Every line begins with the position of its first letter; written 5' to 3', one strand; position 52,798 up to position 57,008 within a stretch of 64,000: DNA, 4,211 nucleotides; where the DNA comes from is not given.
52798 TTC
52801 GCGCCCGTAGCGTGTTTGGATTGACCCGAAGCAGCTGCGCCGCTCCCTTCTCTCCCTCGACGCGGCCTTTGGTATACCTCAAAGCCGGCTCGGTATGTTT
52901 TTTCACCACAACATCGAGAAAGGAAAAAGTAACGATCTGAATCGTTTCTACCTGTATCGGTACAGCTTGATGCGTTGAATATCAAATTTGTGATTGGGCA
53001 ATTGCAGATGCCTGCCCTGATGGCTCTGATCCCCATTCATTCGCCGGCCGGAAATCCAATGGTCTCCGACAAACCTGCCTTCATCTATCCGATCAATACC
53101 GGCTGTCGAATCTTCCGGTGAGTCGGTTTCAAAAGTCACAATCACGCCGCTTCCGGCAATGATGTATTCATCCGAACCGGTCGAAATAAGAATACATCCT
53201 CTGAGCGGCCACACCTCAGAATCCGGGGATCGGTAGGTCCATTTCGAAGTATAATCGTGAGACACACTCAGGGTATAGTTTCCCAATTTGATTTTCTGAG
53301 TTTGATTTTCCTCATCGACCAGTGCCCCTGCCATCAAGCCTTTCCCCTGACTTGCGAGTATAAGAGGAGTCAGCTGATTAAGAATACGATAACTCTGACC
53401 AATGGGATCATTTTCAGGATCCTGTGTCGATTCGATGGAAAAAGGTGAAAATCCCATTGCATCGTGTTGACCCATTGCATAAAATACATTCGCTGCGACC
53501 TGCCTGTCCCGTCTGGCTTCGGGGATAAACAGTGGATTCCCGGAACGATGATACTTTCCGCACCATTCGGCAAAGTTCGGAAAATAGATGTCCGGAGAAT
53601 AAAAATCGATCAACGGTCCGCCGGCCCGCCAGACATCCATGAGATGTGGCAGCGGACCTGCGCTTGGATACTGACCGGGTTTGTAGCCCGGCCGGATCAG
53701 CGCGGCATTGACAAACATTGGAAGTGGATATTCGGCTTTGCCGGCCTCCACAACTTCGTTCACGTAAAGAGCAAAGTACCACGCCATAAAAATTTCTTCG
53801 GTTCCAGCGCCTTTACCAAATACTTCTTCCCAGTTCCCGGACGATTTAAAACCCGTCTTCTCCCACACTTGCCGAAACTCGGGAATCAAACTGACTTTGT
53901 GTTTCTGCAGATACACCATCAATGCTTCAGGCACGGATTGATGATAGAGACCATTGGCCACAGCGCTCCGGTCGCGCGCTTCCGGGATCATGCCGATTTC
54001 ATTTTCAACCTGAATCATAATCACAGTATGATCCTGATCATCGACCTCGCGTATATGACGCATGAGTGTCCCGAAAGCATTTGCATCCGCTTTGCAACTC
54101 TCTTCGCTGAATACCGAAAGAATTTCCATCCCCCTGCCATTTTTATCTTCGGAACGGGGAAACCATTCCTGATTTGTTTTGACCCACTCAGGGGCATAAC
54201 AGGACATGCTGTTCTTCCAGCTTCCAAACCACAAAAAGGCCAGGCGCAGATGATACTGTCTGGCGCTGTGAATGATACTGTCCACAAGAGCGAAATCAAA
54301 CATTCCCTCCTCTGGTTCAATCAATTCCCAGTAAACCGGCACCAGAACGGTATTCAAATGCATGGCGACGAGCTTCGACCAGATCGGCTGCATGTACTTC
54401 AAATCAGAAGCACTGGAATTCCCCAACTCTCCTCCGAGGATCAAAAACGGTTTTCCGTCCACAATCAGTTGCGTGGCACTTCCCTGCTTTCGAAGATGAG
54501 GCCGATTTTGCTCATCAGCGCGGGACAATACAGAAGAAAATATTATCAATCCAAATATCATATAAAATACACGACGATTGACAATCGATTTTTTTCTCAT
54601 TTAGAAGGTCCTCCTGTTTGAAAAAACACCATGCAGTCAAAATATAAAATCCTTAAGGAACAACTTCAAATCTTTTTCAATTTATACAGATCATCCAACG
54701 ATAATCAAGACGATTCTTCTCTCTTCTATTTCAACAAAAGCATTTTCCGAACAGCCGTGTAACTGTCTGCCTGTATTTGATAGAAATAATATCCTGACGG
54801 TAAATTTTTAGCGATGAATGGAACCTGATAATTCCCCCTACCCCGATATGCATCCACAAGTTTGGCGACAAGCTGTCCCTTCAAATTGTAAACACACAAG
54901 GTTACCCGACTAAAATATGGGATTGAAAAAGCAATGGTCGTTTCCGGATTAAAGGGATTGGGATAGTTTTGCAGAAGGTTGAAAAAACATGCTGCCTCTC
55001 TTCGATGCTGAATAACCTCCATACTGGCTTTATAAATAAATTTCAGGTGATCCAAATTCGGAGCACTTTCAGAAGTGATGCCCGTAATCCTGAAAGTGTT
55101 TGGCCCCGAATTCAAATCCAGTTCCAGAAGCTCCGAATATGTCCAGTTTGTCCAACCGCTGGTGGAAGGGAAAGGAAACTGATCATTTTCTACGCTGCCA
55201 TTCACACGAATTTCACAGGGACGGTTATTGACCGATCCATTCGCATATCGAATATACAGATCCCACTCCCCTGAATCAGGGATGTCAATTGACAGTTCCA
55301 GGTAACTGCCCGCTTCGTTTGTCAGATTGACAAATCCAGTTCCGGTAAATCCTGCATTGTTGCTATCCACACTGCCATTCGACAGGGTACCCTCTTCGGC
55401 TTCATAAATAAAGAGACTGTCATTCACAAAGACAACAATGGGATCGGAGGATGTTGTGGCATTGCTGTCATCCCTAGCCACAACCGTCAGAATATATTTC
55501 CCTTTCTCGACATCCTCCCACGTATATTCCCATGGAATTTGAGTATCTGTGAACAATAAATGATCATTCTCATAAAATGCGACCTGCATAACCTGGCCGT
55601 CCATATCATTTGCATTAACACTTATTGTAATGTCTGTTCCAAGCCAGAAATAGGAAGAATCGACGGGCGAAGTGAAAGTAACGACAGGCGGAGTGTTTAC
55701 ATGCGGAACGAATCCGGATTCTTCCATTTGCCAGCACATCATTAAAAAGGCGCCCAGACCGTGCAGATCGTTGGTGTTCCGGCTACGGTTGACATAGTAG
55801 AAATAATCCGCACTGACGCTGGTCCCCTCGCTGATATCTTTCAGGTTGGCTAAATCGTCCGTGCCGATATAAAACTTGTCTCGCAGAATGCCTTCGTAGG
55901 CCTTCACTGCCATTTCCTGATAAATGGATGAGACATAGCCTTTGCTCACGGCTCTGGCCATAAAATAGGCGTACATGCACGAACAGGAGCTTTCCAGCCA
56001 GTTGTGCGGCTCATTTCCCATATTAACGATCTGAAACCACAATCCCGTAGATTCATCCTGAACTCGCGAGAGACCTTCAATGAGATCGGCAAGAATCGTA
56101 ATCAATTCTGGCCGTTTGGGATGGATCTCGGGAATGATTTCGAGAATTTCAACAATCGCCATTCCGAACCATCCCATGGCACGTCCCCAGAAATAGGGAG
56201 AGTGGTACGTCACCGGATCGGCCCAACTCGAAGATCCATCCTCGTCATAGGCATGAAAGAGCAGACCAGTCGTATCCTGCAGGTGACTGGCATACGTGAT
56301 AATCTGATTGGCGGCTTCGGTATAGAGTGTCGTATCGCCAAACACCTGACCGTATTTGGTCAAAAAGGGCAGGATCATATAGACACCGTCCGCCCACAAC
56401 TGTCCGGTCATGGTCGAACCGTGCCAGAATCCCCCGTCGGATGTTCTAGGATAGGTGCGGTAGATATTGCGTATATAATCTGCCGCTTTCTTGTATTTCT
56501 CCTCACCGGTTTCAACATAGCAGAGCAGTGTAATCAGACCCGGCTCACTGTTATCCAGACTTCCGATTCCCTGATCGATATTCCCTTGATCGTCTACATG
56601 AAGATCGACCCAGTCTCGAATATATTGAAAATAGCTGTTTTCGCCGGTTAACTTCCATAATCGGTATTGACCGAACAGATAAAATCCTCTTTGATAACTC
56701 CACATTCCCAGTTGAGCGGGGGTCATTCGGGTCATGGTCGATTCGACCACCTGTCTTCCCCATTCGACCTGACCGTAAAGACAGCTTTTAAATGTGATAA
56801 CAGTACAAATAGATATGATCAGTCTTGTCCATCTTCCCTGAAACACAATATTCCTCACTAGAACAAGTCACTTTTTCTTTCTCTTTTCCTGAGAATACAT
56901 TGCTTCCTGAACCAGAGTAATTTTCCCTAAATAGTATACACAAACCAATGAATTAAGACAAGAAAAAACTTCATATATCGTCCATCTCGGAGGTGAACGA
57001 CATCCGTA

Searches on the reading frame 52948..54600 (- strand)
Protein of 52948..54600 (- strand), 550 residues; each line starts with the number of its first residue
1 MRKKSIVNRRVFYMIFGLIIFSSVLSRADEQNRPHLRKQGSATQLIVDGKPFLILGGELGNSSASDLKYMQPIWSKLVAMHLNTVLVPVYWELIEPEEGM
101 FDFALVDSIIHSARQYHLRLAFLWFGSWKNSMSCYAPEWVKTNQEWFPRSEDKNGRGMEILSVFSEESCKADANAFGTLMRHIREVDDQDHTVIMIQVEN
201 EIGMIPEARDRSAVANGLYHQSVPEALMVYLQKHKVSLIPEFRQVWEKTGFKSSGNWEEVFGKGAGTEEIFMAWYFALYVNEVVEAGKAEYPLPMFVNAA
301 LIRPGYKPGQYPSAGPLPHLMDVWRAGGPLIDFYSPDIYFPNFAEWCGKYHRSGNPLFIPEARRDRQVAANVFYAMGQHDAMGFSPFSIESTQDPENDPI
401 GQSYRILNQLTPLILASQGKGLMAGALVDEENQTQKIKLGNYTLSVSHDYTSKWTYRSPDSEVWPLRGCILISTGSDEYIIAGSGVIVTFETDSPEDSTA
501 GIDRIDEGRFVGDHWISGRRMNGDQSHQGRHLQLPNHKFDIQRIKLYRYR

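Call 63: search_protein_families(library=pfam, proteins=[window:52948-54600:-], max_evalue=0.00001)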
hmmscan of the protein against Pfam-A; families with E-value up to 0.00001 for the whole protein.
window:52948-54600:- (550 aa): 2 families
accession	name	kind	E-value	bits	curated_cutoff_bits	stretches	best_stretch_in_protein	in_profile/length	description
PF18120.7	DUF5597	-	4.4e-36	124.4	23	1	401-532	2-132/133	Domain of unknown function (DUF5597)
PF01301.25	Glyco_hydro_35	-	3.9e-06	27.1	27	0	44-104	1-60/319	Glycosyl hydrolases family 35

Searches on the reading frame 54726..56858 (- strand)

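Call 63: search_protein_families(library=pfam, proteins=[window:54726-56858:-], max_evalue=0.00001)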
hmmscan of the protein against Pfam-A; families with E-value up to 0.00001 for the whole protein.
window:54726-56858:- (710 aa): 5 families
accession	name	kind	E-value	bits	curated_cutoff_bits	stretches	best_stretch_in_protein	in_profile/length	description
PF07470.19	Glyco_hydro_88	-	1e-88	298.2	26.6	1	36-379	4-349/352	Glycosyl Hydrolase Family 88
PF17957.7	Big_7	-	8e-16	58.9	24.1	1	391-459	1-70/70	Bacterial Ig domain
PF16990.11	CBM_35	-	9.8e-10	39.2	28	1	484-592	2-105/121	Carbohydrate binding module (family 35)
PF18962.6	Por_Secre_tail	-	7.3e-09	36.2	27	1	632-706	2-73/75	Secretion system C-terminal sorting domain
PF03422.21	CBM_6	-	6.2e-07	30.2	28.9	1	487-607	2-123/125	Carbohydrate binding module (family 6)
